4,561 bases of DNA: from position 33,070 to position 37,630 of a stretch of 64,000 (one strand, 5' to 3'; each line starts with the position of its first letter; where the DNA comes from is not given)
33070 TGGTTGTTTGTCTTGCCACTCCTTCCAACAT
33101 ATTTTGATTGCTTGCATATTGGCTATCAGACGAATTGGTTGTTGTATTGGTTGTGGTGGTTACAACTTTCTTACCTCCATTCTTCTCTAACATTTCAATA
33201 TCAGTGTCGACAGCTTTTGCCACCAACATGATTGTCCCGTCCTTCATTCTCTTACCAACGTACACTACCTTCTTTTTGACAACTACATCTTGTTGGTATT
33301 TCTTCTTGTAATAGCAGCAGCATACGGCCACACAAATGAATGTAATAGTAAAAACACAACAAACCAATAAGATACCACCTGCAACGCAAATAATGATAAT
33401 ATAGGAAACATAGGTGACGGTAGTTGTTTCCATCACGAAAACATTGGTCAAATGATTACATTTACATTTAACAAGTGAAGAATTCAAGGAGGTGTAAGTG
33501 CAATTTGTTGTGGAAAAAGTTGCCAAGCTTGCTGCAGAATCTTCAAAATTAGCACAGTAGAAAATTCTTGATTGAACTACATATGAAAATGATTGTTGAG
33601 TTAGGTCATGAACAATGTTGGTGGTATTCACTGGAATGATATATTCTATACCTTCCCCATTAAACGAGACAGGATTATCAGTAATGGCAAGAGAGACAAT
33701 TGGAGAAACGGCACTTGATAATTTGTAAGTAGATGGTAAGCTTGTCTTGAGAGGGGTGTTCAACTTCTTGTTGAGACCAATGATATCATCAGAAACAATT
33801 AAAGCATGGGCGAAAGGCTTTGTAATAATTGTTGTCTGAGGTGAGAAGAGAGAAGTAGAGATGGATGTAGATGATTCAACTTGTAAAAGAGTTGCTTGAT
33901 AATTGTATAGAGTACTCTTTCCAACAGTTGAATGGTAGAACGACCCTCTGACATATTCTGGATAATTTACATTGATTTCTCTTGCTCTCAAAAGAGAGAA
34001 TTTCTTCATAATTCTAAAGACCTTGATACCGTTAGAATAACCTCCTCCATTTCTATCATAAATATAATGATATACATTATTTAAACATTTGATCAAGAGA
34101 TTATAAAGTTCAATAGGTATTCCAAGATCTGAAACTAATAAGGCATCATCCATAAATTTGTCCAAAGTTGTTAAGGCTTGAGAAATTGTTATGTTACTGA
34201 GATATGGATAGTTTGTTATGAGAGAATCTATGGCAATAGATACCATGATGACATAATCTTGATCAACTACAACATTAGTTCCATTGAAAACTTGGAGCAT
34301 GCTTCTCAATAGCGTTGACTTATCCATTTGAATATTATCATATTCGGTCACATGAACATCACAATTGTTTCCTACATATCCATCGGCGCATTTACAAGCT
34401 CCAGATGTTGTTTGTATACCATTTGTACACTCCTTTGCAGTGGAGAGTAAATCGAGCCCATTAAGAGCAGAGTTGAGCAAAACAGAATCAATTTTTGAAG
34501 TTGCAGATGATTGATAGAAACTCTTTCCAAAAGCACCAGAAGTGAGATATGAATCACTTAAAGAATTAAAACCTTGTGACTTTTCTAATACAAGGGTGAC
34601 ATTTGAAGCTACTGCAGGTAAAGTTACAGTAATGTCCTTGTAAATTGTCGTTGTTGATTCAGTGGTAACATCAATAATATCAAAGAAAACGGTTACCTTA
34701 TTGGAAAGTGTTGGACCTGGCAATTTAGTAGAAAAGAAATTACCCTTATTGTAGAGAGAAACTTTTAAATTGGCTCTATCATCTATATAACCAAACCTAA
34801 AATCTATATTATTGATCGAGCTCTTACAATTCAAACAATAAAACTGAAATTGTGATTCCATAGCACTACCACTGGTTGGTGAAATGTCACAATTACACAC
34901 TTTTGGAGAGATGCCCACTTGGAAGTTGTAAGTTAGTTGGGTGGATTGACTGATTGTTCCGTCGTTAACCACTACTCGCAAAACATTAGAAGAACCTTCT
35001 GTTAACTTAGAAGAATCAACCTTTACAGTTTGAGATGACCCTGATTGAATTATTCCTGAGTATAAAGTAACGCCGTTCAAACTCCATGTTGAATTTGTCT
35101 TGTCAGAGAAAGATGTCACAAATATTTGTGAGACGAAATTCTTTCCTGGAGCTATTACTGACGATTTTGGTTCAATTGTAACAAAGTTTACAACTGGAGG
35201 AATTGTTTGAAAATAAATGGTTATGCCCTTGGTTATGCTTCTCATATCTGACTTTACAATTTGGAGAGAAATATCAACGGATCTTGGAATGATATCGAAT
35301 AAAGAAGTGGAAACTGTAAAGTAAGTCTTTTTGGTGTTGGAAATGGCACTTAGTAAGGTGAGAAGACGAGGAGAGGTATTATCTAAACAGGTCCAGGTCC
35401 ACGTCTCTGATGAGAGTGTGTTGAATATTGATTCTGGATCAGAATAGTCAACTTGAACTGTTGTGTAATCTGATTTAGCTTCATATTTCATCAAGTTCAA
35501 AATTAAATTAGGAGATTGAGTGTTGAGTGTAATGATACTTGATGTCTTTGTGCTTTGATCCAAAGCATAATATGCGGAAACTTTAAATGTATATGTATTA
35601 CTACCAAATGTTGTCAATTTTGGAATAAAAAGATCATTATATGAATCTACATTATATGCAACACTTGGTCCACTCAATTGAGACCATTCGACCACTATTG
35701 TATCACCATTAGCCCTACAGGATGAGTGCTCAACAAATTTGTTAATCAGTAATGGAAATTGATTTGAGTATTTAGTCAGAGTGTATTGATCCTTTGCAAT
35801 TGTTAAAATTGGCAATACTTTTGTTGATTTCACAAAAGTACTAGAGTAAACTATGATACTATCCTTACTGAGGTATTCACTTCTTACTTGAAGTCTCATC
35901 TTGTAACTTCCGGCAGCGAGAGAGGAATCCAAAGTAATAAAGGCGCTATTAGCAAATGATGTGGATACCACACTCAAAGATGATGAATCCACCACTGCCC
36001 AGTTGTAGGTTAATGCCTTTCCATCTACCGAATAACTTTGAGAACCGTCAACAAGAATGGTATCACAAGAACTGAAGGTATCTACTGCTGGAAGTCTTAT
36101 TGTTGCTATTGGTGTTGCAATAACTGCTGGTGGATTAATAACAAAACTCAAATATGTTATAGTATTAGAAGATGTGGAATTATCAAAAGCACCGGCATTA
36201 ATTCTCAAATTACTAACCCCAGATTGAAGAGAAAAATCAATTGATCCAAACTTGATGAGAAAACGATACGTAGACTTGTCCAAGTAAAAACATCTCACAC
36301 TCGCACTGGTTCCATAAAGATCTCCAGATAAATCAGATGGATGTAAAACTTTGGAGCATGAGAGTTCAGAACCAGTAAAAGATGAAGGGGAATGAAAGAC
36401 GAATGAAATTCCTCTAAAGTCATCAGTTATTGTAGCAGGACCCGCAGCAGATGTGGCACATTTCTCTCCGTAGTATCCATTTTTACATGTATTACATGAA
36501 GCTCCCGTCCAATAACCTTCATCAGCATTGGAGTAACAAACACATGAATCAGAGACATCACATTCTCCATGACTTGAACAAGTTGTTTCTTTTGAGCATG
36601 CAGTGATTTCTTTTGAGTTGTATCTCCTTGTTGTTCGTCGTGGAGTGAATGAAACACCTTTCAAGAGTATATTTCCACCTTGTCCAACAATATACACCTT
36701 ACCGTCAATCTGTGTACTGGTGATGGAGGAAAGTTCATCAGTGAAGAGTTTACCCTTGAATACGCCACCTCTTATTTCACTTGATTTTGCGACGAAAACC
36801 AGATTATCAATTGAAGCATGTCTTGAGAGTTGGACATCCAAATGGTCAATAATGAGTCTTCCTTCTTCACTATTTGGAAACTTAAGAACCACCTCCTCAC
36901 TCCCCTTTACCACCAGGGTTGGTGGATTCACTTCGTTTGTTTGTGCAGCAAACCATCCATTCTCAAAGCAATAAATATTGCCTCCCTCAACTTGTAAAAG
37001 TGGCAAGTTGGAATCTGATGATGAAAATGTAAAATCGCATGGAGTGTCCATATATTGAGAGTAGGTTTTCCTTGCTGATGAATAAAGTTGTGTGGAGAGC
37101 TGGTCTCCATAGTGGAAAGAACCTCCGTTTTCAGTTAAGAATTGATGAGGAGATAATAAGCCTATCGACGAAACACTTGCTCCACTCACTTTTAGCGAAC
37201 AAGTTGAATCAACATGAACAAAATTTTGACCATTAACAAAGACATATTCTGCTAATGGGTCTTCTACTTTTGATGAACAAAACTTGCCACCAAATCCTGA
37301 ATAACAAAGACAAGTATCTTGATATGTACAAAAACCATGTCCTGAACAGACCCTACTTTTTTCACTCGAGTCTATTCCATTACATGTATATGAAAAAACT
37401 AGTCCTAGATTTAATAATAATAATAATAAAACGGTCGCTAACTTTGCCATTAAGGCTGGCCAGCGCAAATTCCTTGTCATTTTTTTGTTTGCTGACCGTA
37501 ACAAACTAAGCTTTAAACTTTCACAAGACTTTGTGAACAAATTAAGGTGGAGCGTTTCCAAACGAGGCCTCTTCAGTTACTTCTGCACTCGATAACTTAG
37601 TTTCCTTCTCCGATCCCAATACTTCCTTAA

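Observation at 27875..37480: Giant single-exon receptor combining EGF, REJ/PKD-like and GPS modules with one TM, an architecture not matching known GPS families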

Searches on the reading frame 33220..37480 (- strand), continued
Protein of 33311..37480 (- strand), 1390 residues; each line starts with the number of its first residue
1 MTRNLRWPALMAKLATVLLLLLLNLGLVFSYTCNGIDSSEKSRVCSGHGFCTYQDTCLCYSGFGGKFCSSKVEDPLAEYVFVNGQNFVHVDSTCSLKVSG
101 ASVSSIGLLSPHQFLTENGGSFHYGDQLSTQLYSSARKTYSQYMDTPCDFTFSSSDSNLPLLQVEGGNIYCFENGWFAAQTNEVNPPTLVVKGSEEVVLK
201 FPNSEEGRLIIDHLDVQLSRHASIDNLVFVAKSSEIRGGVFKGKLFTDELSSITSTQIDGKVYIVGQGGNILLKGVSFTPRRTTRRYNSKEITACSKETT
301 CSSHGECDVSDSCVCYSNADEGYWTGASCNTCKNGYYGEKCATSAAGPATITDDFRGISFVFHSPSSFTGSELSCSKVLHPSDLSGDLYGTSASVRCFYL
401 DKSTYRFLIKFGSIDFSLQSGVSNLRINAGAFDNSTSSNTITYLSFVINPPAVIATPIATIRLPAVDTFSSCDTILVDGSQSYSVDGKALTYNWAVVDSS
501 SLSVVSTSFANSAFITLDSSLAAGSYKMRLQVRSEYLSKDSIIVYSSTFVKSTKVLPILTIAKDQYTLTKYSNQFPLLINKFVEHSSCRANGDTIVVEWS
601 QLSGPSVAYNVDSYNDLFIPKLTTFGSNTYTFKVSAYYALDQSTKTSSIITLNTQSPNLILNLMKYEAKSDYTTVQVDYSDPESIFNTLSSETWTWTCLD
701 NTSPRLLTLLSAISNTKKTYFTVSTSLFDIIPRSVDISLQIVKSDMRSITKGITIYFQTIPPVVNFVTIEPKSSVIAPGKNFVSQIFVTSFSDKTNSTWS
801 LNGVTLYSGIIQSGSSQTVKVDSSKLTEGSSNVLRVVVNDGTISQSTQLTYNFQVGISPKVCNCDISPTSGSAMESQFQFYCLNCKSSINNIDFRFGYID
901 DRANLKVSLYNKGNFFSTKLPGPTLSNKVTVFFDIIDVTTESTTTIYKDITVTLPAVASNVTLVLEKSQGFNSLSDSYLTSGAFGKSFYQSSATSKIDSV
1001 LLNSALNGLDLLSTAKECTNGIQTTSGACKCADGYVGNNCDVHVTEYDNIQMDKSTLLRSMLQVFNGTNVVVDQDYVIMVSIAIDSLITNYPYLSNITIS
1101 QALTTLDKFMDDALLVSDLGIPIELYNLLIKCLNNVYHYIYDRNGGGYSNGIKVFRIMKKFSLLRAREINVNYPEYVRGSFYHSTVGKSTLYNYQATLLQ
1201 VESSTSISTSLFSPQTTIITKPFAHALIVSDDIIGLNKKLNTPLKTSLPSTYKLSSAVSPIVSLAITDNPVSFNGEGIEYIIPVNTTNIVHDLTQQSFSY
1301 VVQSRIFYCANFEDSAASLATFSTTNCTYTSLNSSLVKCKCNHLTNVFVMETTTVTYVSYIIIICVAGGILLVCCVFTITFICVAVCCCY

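Call 67: search_protein_families(library=pfam, proteins=[P0001, P0004, P0002, P0006, P0003], max_evalue=0.01)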
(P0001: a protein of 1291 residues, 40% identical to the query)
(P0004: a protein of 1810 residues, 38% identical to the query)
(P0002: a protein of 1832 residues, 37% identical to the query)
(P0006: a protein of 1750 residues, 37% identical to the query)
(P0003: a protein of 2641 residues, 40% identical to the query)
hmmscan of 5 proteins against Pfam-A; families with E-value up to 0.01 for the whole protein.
P0001 (1291 aa): 6 families
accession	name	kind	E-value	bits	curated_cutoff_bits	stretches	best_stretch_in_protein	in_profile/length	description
PF02010.21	REJ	-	9.1e-17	61.2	25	1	432-794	49-443/452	REJ domain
PF25024.1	EGF_TEN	-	1.6e-09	38.1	65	1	69-153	63-134/234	Teneurin EGF domain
PF23106.1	EGF_Teneurin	-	2.4e-07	31.2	24.3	1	74-98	5-28/30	Teneurin-like EGF domain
PF07974.19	EGF_2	-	7.1e-06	26.7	22.1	1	71-97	5-32/32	EGF-like domain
PF22352.2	K319L-like_PKD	-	0.0004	20.8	27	0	282-343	12-71/84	K319L-like, PKD domain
PF23301.1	EGF_PEAR1L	-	0.0043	17.5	37.5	1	832-856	12-37/49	Platelet endothelial aggregation receptor 1-like, EGF domain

P0004 (1810 aa): 5 families
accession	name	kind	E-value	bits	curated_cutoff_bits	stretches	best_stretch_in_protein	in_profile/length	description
PF25024.1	EGF_TEN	-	4.8e-19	69.3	65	2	330-477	3-129/234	Teneurin EGF domain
PF07974.19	EGF_2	-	2.9e-14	53.6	22.1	3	443-470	4-32/32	EGF-like domain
PF02010.21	REJ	-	3.3e-13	49.5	25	1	982-1261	154-446/452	REJ domain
PF23106.1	EGF_Teneurin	-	1.4e-12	47.9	24.3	3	40-65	5-29/30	Teneurin-like EGF domain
PF22352.2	K319L-like_PKD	-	0.0031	17.9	27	0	748-809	12-70/84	K319L-like, PKD domain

P0002 (1832 aa): 5 families
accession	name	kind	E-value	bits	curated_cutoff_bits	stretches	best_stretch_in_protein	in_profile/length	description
PF02010.21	REJ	-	3e-18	66.1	25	1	986-1344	40-429/452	REJ domain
PF25024.1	EGF_TEN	-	1.3e-17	64.6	65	2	254-357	3-94/234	Teneurin EGF domain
PF07974.19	EGF_2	-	1.4e-10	41.7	22.1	2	289-314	5-32/32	EGF-like domain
PF23106.1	EGF_Teneurin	-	3.6e-06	27.4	24.3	2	292-316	5-29/30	Teneurin-like EGF domain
PF11999.13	Ice_binding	-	0.0023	18.1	28.7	1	121-211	101-200/208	Ice-binding-like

P0006 (1750 aa): 4 families
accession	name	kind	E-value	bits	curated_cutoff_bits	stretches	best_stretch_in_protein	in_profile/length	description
PF25024.1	EGF_TEN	-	6.5e-29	101.6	65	4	205-349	3-126/234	Teneurin EGF domain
PF07974.19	EGF_2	-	1.1e-22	80.5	22.1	2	242-267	6-32/32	EGF-like domain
PF23106.1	EGF_Teneurin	-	1.6e-20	73.3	24.3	3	322-346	5-28/30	Teneurin-like EGF domain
PF02010.21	REJ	-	5.9e-14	52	25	1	801-1154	45-443/452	REJ domain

P0003 (2641 aa): 5 families
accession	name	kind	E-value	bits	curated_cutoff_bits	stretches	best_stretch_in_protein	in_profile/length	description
PF23106.1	EGF_Teneurin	-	1.7e-36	124.4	24.3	6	779-804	4-28/30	Teneurin-like EGF domain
PF07974.19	EGF_2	-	2e-35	121.2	22.1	6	322-348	5-32/32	EGF-like domain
PF25024.1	EGF_TEN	-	1.1e-27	97.5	65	3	695-864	3-144/234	Teneurin EGF domain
PF00008.33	EGF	-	9.6e-06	26.2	21.5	0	654-676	6-32/32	EGF-like domain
PF23301.1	EGF_PEAR1L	-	0.0038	17.7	37.5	0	403-428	12-36/49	Platelet endothelial aggregation receptor 1-like, EGF domain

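Call 81: find_encoding_contigs(protein=P0001, flank=6000, max_places=2)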
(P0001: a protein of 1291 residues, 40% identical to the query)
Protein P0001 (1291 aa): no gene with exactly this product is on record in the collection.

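Call 85: search_protein_families(library=pfam, proteins=[P0024, P0064, P0052, P0061], max_evalue=0.00001)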
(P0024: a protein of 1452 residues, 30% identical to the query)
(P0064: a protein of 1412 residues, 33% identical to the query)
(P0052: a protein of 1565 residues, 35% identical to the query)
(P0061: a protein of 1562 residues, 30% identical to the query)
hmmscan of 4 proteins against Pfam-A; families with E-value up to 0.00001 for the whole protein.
P0024 (1452 aa): 16 families
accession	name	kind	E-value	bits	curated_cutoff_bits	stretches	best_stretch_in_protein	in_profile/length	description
PF22352.2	K319L-like_PKD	-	0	1078.4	27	14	992-1075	1-84/84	K319L-like, PKD domain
PF18911.6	PKD_4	-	1.6e-95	313.7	27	2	600-686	1-81/85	PKD domain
PF21027.3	Sde0182_C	-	1.1e-45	154.6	27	0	716-761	2-41/83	Cellulose-binding protein Sde0182, C-terminal domain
PF17963.7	Big_9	-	4.6e-45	152.9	23.6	0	1176-1265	1-89/89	Bacterial Ig domain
PF00801.26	PKD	-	7.2e-45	151.3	23.5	0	1004-1070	16-76/80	PKD domain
PF07495.19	Y_Y_Y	-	9.7e-29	99.5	26.6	0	949-971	33-55/65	Y_Y_Y domain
PF16407.11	PKD_2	-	4.1e-21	76.3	39.2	0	1112-1175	46-112/157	PKD-like family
PF16389.11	DUF4998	-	8e-19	68.4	29.1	0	639-764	54-182/199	Domain of unknown function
PF15418.12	DUF4625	-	1.2e-17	64.9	27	0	1335-1358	104-127/131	Domain of unknown function (DUF4625)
PF23662.1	DUF7152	-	9.4e-13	48.8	27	0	745-784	37-78/100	Domain of unknown function (DUF7152)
PF05345.18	He_PIG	-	3.5e-12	47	24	0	1195-1266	20-95/96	Putative Ig domain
PF18962.6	Por_Secre_tail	-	2.2e-11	44.3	27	1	1374-1450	1-75/75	Secretion system C-terminal sorting domain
PF19077.6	Big_13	-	2.7e-08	34.7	27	0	1333-1359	71-98/102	Bacterial Ig-like domain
PF22433.2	MtxA_IG-like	-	6.1e-08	32.9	26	0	1141-1165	50-74/83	Magnetotaxis protein MtxA, Immunoglobulin-like domain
PF08104.16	Antimicrobial_9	-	6.7e-08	32.8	25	0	830-841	5-16/24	Ponericin L family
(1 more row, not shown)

P0064 (1412 aa): 7 families
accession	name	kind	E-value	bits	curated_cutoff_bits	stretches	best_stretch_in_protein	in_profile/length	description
PF22352.2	K319L-like_PKD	-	3e-133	434.6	27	11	934-1017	1-84/84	K319L-like, PKD domain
PF18911.6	PKD_4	-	2.3e-103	338.9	27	11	1021-1099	1-72/85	PKD domain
PF17963.7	Big_9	-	7.7e-56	187.4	23.6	1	1120-1219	7-88/89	Bacterial Ig domain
PF21027.3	Sde0182_C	-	6.4e-49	164.9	27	0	851-872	1-22/83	Cellulose-binding protein Sde0182, C-terminal domain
PF02010.21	REJ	-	1.5e-45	156.1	25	0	338-411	47-136/452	REJ domain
PF17803.7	Cadherin_4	-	1.3e-08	35.7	25.1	0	1119-1168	16-71/71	Bacterial cadherin-like domain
PF00404.24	Dockerin_1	-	3.3e-06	27.7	22.9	1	30-83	3-57/57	Dockerin type I domain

P0052 (1565 aa): 6 families
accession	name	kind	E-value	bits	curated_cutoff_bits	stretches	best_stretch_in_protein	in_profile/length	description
PF18911.6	PKD_4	-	1.7e-130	425.8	27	11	487-565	1-72/85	PKD domain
PF22352.2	K319L-like_PKD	-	1.1e-112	368.7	27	11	586-667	1-82/84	K319L-like, PKD domain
PF21027.3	Sde0182_C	-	2.6e-54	182.2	27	0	1242-1273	2-33/83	Cellulose-binding protein Sde0182, C-terminal domain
PF17963.7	Big_9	-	5.4e-33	114.2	23.6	0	400-480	3-87/89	Bacterial Ig domain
PF17803.7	Cadherin_4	-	6.1e-15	55.9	25.1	0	386-446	3-68/71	Bacterial cadherin-like domain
PF05345.18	He_PIG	-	3.5e-12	47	24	0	210-297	1-95/96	Putative Ig domain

P0061 (1562 aa): 7 families
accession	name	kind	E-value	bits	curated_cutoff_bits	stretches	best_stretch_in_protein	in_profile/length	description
PF22352.2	K319L-like_PKD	-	6.9e-80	263.6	27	7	517-599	1-82/84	K319L-like, PKD domain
PF18911.6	PKD_4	-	8.5e-50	167.2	27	2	510-595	1-79/85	PKD domain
PF21027.3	Sde0182_C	-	2.1e-32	112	27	0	722-743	1-22/83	Cellulose-binding protein Sde0182, C-terminal domain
PF17963.7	Big_9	-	1.3e-28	100.1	23.6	1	510-599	1-88/89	Bacterial Ig domain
PF00801.26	PKD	-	5.2e-27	94.1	23.5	0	518-598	6-78/80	PKD domain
PF02010.21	REJ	-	2e-26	93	25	1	72-184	15-145/452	REJ domain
PF16407.11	PKD_2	-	1.9e-06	28.7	39.2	0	508-588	12-94/157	PKD-like family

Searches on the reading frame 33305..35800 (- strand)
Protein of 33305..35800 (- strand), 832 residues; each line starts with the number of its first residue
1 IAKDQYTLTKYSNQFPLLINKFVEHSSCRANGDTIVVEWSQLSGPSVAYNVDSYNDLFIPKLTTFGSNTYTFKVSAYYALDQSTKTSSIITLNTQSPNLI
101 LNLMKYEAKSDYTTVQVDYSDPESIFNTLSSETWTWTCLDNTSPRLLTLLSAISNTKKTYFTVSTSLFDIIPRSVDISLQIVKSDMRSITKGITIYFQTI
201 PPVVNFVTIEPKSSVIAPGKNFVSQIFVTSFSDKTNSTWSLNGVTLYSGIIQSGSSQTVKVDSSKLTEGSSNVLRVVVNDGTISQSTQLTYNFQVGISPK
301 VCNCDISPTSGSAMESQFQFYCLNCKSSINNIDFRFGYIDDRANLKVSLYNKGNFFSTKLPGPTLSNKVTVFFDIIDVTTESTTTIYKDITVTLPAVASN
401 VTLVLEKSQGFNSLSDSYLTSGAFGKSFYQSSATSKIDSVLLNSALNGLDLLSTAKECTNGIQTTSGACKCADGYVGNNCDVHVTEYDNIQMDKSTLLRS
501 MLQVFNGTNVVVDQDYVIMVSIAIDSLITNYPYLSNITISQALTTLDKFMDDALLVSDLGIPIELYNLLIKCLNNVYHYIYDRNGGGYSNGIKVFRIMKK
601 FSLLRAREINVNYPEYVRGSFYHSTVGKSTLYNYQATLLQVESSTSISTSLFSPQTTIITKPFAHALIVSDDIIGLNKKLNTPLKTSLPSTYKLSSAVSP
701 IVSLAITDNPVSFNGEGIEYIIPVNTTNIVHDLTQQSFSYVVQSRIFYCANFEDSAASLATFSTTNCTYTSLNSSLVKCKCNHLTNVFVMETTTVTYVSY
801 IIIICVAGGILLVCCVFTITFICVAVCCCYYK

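Call 80: find_related_loci(query=window:33305-35800:-, collection=metagenome_contigs, flank=10000)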
Query window:33305-35800:- (832 aa) in metagenome_contigs; peptide patterns used: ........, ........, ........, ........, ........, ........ (x = any residue, [..] = any of these).
94 stretches matched a pattern, but none encodes a relative of the query by tblastn (E <= 1e-3).
